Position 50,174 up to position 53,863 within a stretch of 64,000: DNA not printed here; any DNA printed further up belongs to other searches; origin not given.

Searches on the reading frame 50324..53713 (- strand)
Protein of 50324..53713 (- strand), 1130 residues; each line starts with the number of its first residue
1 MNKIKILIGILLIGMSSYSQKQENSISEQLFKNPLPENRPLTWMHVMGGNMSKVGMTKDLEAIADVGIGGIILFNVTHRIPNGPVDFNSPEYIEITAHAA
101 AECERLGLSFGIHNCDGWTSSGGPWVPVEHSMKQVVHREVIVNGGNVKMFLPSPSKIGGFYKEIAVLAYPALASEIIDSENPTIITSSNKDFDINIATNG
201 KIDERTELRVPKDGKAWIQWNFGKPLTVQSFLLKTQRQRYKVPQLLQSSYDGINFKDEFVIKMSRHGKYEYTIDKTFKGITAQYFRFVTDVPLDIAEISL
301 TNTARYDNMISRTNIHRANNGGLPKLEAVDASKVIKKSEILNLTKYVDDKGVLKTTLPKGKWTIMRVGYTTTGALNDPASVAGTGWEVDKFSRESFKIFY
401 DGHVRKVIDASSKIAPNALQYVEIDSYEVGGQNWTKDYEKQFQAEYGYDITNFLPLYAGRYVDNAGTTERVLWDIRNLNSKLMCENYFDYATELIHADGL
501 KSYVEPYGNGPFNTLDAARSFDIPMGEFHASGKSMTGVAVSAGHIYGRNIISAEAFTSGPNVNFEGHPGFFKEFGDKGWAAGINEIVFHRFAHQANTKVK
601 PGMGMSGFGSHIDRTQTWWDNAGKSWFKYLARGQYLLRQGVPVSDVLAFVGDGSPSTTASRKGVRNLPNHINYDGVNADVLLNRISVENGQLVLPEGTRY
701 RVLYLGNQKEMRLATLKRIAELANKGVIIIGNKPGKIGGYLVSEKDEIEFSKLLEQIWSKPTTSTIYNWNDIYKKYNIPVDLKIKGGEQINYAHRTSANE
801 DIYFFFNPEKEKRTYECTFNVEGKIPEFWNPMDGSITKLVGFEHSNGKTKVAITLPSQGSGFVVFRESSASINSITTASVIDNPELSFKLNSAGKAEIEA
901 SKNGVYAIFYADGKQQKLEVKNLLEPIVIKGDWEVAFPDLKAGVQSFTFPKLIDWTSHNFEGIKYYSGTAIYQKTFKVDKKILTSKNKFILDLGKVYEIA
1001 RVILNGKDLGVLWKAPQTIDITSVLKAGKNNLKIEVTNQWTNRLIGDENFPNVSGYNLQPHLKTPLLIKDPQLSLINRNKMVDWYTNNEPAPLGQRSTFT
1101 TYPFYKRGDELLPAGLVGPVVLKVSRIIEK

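Call 6: search_protein_families(library=pfam, proteins=[window:50324-53713:-])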
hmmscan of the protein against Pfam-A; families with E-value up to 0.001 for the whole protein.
window:50324-53713:- (1130 aa): 4 families
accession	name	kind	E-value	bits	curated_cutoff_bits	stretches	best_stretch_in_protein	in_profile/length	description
PF17132.9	Glyco_hydro_106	-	2.1e-168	562.6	29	1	33-839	2-739/743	alpha-L-rhamnosidase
PF22666.2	Glyco_hydro_2_N2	-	2.6e-08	34.6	27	1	969-1044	49-125/167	Glycosyl hydrolase 2 galactose-binding domain-like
PF02837.24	Glyco_hydro_2_N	-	3.4e-08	34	28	1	953-1049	53-146/169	Glycosyl hydrolases family 2, sugar binding domain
PF22633.2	F5_F8_type_C_2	-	0.00025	22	27.8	0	197-287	2-91/91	NedA-like, galactose-binding domain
